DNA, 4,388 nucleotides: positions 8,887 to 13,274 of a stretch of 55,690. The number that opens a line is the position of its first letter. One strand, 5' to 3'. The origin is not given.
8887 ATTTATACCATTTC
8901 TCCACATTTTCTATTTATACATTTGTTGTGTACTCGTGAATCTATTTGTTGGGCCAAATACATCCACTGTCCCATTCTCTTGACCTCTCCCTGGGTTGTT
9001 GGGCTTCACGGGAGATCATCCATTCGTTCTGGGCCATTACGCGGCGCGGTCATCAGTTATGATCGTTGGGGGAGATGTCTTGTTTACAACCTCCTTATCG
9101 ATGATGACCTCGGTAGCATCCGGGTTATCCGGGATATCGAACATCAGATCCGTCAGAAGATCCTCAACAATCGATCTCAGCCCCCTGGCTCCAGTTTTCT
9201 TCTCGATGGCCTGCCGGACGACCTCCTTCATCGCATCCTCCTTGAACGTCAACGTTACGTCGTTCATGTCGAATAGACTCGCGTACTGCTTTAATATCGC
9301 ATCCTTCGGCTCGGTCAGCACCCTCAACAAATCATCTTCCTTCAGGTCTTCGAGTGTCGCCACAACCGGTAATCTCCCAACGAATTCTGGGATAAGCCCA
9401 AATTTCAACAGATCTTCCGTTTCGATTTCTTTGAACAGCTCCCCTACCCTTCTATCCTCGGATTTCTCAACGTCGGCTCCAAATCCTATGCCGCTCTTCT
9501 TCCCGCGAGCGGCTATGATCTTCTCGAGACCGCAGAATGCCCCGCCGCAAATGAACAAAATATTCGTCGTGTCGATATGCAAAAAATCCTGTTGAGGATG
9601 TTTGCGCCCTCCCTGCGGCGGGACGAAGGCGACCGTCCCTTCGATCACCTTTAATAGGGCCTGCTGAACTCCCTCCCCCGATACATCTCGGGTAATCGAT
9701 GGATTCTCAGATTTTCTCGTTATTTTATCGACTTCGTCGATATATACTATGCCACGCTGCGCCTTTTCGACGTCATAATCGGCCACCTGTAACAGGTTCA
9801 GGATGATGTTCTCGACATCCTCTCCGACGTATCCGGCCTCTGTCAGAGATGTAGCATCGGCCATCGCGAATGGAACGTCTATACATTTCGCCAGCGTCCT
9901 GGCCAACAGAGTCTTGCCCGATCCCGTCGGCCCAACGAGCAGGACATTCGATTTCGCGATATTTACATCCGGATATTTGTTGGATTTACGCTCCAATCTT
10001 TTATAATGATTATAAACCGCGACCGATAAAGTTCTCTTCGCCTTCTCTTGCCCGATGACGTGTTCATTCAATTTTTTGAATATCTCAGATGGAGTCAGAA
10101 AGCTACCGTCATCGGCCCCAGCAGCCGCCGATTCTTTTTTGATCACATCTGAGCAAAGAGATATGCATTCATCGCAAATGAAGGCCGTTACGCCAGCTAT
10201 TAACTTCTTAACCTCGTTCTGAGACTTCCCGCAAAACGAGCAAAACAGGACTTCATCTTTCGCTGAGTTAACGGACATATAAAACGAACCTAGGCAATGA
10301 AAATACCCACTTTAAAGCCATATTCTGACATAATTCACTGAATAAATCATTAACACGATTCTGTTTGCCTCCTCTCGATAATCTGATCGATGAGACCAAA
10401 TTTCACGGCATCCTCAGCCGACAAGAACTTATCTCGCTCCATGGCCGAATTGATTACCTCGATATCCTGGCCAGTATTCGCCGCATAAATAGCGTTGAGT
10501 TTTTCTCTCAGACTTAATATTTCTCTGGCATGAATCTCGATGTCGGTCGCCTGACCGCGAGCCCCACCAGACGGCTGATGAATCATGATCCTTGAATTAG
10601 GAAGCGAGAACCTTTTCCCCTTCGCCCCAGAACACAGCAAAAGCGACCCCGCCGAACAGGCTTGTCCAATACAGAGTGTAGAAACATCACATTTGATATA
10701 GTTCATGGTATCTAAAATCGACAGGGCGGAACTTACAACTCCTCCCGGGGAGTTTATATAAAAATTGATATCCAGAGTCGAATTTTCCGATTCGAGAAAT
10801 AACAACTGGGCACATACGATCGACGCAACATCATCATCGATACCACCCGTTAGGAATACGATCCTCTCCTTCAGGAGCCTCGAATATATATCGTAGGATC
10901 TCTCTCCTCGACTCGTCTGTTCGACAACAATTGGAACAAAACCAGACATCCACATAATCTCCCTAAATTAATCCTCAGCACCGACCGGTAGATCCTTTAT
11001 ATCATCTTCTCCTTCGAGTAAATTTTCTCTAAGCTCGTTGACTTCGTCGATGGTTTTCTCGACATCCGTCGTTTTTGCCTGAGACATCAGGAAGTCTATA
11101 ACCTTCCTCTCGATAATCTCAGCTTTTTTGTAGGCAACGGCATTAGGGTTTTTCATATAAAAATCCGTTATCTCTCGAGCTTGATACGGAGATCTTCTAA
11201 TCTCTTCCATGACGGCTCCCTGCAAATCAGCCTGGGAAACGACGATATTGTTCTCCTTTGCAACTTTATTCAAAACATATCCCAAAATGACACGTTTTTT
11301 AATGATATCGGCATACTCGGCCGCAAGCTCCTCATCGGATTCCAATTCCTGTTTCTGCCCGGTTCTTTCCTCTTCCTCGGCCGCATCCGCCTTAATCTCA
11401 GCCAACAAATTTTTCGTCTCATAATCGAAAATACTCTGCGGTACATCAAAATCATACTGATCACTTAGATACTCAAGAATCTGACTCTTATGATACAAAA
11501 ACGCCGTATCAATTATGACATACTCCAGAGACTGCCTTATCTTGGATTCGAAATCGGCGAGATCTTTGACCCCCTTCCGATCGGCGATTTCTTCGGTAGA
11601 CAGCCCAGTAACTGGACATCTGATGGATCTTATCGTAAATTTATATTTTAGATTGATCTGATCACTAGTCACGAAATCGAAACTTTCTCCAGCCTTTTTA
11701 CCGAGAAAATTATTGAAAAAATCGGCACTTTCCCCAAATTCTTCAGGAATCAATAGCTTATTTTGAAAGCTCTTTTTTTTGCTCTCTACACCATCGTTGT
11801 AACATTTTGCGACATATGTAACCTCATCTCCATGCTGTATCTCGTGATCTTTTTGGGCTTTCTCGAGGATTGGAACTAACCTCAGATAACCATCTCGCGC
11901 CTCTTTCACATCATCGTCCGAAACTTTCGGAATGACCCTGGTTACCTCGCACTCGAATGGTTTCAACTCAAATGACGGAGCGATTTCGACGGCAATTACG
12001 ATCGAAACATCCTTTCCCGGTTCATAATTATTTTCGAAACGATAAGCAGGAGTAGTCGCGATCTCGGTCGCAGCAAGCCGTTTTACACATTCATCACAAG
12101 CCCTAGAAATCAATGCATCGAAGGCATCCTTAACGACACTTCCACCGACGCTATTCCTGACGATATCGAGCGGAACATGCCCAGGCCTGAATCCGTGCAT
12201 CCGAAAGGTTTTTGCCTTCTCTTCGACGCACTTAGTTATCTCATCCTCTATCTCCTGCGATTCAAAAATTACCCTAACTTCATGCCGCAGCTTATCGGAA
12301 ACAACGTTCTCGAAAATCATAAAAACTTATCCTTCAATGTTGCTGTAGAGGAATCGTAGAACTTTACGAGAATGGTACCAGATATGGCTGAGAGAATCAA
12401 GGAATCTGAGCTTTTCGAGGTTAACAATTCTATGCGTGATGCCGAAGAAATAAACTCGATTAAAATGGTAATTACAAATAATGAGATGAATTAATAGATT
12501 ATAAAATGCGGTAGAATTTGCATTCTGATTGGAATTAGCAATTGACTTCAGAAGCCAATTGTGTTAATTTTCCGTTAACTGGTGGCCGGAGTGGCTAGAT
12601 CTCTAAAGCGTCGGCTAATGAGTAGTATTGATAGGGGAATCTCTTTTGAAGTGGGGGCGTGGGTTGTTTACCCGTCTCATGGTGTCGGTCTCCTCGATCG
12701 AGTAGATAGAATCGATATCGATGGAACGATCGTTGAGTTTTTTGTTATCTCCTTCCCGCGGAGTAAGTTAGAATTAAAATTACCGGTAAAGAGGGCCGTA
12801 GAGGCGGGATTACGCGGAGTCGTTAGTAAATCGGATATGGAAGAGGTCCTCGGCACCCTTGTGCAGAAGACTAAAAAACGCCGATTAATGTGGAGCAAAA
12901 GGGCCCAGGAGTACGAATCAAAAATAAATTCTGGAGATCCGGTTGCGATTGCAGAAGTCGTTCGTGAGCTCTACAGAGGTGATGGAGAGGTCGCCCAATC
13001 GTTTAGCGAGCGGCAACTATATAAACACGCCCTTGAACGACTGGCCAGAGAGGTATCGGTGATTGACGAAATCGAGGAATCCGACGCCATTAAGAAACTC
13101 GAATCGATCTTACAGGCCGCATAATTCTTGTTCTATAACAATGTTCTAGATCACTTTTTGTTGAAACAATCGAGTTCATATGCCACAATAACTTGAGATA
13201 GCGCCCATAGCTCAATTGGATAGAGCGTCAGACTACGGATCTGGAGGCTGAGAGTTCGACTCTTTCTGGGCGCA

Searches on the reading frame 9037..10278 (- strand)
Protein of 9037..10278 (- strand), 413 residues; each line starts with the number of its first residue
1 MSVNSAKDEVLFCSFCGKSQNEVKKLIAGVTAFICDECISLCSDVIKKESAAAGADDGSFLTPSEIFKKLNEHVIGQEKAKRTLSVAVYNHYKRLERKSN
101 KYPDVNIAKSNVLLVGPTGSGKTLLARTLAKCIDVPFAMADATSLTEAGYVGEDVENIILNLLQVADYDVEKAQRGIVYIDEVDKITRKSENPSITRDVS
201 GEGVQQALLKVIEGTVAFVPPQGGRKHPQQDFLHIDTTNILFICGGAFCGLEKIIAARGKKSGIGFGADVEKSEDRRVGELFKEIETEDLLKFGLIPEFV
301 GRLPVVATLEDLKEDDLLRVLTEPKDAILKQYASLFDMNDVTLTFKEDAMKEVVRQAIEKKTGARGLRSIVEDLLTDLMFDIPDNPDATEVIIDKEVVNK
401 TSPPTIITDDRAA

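Call 46: search_protein_families(library=pfam, proteins=[window:9037-10278:-], max_evalue=0.00001)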
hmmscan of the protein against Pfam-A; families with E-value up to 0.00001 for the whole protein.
window:9037-10278:- (413 aa): 6 families
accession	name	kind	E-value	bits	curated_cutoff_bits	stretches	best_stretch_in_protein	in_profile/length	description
PF07724.20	AAA_2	-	2.6e-31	109.4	27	1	109-305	3-165/166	AAA domain (Cdc48 subfamily)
PF06689.19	zf-C4_ClpX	-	6.5e-17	61.6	27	1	12-47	2-38/39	ClpX C4-type zinc finger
PF00004.35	AAA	-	2.5e-15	57.5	21.2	1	112-218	1-98/131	ATPase family associated with various cellular activities (AAA)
PF10431.15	ClpB_D2-small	-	7.5e-09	35.9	21.9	1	312-381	1-66/81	C-terminal, D2-small domain, of ClpB protein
PF00493.29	MCM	-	2e-06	27.5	23.3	1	65-190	17-137/224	MCM P-loop domain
PF01078.27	Mg_chelatase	-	6.9e-06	26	20.3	0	109-132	22-45/207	Magnesium chelatase, subunit ChlI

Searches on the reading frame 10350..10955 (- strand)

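Call 46: search_protein_families(library=pfam, proteins=[window:10350-10955:-], max_evalue=0.00001)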
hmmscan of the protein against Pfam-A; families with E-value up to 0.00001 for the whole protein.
window:10350-10955:- (201 aa): 1 family
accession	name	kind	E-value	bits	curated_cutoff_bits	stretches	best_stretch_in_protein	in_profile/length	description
PF00574.28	CLP_protease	-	9.4e-81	270.5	20.2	1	16-195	2-181/182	Clp protease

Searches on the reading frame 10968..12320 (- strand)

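Call 46: search_protein_families(library=pfam, proteins=[window:10968-12320:-], max_evalue=0.00001)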
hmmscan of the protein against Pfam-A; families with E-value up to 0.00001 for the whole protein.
window:10968-12320:- (450 aa): 2 families
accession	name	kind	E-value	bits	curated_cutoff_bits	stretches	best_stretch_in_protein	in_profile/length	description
PF05697.18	Trigger_N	-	2.5e-22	80.1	22.2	1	8-141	8-140/144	Bacterial trigger factor protein (TF)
PF05698.19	Trigger_C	-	3.5e-22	79.6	22.7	1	254-412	2-161/162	Bacterial trigger factor protein (TF) C-terminus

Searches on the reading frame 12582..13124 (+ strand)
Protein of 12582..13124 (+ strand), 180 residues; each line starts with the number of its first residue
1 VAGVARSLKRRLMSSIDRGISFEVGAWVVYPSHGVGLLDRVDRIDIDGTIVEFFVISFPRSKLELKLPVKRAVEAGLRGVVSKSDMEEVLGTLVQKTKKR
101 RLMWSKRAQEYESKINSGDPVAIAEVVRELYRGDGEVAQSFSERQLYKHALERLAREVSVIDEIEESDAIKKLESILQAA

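Call 46: search_protein_families(library=pfam, proteins=[window:12582-13124:+], max_evalue=0.00001)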
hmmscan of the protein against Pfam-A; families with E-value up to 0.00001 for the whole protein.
window:12582-13124:+ (180 aa): 2 families
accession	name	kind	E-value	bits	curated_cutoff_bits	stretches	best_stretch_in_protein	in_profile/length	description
PF21095.3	CarD_C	-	1.3e-21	76.8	23.1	1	88-173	1-86/87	CarD, C-terminal domain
PF02559.22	CarD_TRCF_RID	-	5.2e-08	33.3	23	1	22-72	1-50/57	CarD-like/TRCF RID domain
